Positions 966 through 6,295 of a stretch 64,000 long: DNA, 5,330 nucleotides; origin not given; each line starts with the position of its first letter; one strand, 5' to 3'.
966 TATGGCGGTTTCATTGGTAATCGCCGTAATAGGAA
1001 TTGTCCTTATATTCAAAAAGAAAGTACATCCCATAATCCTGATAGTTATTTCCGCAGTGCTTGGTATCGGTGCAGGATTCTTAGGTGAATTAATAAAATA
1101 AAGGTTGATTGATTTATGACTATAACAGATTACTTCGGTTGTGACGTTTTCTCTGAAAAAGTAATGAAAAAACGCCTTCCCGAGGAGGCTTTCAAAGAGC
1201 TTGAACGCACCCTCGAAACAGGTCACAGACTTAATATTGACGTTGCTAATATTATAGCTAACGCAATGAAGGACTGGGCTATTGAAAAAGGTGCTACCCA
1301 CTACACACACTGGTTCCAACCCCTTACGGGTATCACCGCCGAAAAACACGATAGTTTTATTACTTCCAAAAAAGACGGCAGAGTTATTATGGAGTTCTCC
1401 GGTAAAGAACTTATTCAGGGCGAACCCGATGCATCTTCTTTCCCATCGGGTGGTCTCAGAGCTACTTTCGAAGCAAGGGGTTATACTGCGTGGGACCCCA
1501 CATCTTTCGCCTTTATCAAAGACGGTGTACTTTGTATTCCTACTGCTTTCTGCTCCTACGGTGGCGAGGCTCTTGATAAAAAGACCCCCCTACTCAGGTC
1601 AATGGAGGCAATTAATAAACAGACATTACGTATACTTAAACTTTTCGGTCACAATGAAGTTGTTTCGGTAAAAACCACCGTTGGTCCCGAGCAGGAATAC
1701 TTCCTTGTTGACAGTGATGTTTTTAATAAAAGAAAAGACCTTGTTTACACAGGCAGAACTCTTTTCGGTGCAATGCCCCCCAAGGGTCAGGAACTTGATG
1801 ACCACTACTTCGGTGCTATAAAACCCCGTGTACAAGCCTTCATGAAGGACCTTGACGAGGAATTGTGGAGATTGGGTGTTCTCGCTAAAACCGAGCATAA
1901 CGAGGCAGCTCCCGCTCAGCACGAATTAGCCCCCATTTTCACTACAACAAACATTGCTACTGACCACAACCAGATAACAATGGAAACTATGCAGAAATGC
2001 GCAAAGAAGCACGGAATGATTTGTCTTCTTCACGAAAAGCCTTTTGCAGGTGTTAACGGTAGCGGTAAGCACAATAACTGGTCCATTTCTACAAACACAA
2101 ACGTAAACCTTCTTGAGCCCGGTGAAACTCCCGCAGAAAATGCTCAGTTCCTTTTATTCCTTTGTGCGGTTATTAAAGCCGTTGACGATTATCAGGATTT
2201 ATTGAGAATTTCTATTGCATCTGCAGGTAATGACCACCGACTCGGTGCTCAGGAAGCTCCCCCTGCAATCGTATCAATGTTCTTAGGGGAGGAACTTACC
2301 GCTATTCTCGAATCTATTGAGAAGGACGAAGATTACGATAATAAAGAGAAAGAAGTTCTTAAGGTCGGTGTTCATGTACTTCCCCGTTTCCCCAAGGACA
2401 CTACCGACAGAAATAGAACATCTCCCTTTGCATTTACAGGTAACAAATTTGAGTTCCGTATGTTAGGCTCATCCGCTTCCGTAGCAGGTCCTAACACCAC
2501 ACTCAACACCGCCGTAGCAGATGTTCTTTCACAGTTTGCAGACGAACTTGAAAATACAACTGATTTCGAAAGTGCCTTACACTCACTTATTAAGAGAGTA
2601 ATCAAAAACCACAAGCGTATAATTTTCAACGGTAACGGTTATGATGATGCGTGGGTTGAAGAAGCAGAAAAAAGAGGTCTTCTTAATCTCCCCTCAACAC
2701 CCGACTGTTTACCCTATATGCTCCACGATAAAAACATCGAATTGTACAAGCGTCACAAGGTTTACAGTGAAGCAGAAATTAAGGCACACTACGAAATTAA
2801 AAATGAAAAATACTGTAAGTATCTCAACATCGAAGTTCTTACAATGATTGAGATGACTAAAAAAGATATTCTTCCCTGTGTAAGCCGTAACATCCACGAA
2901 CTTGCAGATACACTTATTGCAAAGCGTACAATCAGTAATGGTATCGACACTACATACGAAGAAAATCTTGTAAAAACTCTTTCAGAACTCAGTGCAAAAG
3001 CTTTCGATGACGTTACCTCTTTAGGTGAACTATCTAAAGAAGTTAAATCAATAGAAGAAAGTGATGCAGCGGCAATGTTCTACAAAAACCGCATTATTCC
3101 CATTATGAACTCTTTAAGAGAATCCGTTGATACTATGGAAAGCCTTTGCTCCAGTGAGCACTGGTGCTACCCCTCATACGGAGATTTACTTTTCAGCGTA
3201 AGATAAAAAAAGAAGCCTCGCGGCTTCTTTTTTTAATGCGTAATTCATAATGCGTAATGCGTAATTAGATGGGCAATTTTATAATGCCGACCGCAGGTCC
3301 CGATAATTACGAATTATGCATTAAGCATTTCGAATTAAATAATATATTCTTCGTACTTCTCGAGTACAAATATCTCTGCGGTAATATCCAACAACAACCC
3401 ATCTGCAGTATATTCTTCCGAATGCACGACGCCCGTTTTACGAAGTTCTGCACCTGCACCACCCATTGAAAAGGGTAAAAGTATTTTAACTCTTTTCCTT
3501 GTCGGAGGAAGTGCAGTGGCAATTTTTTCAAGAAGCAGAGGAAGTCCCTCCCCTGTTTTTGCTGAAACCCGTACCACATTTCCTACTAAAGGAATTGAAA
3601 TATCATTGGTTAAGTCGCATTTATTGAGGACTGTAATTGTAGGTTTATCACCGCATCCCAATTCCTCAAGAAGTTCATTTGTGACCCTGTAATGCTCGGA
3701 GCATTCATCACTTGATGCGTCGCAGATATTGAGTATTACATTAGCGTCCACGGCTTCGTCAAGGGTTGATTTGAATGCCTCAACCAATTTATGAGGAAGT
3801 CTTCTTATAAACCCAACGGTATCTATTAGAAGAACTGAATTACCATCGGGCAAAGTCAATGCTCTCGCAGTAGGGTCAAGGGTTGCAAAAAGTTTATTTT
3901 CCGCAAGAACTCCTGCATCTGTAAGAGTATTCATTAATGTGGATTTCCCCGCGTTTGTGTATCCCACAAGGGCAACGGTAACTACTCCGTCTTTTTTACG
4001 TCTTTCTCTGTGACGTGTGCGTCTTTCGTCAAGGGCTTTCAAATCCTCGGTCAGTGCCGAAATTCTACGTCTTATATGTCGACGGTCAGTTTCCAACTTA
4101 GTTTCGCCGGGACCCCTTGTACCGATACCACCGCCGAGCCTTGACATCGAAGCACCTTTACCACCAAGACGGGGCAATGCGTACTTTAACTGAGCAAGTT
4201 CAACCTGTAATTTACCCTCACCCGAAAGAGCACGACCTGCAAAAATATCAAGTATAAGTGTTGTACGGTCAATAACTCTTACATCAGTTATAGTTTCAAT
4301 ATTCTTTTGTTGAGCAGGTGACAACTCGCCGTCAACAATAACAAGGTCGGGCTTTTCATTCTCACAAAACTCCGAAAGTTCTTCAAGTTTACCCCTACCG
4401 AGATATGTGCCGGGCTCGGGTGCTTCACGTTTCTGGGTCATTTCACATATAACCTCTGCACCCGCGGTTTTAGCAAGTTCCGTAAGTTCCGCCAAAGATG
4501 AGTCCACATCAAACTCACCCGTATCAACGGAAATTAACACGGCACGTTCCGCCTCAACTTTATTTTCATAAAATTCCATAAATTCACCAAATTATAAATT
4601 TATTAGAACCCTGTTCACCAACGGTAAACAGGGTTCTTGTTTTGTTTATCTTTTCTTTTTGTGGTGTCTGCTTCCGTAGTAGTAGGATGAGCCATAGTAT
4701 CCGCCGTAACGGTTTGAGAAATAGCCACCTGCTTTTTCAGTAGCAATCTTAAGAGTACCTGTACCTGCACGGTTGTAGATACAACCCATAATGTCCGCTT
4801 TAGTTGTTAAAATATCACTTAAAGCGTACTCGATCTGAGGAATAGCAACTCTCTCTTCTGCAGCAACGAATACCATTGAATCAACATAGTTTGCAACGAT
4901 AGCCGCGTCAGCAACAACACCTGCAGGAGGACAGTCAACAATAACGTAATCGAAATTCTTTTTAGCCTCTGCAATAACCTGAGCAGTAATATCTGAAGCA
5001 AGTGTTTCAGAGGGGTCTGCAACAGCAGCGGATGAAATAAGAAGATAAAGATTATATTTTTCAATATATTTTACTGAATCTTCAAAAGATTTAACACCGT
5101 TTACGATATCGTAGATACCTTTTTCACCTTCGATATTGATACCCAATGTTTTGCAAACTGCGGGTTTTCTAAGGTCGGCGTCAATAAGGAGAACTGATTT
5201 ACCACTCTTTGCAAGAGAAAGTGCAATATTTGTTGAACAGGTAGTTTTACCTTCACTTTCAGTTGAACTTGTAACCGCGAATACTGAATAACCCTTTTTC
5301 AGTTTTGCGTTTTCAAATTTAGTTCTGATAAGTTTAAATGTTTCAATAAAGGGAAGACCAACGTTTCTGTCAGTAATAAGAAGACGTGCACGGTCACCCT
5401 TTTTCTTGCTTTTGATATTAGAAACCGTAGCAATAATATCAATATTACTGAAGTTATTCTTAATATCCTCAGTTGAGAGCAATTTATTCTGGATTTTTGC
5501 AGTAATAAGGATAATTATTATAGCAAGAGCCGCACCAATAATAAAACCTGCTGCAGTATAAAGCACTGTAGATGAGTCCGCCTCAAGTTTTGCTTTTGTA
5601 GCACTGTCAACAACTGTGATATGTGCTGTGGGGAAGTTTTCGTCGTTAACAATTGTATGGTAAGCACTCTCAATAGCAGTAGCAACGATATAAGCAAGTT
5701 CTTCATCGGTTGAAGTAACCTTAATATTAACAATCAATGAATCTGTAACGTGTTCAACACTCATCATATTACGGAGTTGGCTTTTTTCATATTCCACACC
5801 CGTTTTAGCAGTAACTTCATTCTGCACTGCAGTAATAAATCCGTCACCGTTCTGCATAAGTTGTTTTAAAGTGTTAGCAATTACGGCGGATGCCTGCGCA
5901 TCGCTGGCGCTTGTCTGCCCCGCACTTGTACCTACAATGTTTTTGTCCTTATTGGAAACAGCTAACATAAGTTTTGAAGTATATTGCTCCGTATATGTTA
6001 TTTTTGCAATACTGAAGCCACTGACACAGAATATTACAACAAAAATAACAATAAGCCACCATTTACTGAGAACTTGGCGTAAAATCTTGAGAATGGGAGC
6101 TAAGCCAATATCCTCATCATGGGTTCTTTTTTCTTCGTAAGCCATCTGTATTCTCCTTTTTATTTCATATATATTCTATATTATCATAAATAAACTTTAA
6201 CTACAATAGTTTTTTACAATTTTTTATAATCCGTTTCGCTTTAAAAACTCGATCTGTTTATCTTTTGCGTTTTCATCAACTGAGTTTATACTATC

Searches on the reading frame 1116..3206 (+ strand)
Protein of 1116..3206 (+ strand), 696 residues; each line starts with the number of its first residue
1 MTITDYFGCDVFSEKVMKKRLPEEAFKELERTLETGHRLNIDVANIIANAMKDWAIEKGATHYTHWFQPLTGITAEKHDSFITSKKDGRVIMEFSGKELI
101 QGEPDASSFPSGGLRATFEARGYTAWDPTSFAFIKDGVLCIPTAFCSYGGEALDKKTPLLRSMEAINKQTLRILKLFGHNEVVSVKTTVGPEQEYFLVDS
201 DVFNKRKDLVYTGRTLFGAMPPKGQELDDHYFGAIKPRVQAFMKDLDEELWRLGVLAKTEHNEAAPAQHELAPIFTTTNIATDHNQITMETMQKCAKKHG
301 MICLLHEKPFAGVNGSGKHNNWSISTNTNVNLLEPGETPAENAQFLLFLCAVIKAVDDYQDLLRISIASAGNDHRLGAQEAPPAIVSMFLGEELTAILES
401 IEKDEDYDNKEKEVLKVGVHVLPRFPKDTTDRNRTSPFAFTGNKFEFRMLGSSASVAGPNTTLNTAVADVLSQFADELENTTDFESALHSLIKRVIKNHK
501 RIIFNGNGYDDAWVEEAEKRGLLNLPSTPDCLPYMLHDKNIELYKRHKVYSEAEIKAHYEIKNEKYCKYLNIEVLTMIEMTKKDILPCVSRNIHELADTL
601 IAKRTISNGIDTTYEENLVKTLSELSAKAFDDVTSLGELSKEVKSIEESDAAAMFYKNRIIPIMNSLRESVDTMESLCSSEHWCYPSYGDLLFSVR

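Call 82: search_protein_families(library=pfam, proteins=[window:1116-3206:+], max_evalue=0.000001)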
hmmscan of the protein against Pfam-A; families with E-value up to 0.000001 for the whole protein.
window:1116-3206:+ (696 aa): 3 families
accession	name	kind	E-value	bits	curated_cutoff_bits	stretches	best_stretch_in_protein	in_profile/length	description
PF12437.13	GSIII_N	-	8.1e-82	273.1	25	1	4-162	2-160/160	Glutamine synthetase type III N terminal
PF18318.6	Gln-synt_C-ter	-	8.7e-41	138.8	22.7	1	487-602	1-116/118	Glutamine synthetase C-terminal domain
PF00120.29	Gln-synt_C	-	4.3e-19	69.2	24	1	186-357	21-189/344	Glutamine synthetase, catalytic domain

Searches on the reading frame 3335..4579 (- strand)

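Call 81: search_protein_families(library=pfam, proteins=[window:3335-4579:-], max_evalue=0.000001)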
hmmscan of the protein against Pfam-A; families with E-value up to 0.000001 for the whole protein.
window:3335-4579:- (414 aa): 4 families
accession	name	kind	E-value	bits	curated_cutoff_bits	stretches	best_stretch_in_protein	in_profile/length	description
PF13167.11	GTP-bdg_N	-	1.8e-34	118.6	25.4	1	27-114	2-89/89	GTP-binding GTPase N-terminal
PF16360.10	GTP-bdg_M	-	1.2e-30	106.3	29.5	1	116-194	1-79/79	GTP-binding GTPase Middle Region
PF01926.29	MMR_HSR1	-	1.1e-20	74.3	21.9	1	201-320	1-113/113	50S ribosome-binding GTPase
PF02421.24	FeoB_N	-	4.4e-07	30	27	0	201-327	2-121/156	Ferrous iron transport protein B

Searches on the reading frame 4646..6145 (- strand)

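Call 81: search_protein_families(library=pfam, proteins=[window:4646-6145:-], max_evalue=0.000001)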
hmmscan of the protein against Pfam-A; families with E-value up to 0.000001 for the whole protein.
window:4646-6145:- (499 aa): 4 families
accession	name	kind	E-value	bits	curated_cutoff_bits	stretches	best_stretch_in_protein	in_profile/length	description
PF13614.12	AAA_31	-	1.8e-17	64.2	27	1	298-435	13-154/177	AAA domain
PF10609.15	ParA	-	3.4e-12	46.7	27.1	1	288-461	5-176/246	NUBPL iron-transfer P-loop NTPase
PF02706.20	Wzz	-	3.2e-09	37.4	25.5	1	19-102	6-83/91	Chain length determinant protein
PF01656.29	CbiA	-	1.2e-08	35.4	25.4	1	290-461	2-84/125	CobQ/CobB/MinD/ParA nucleotide binding domain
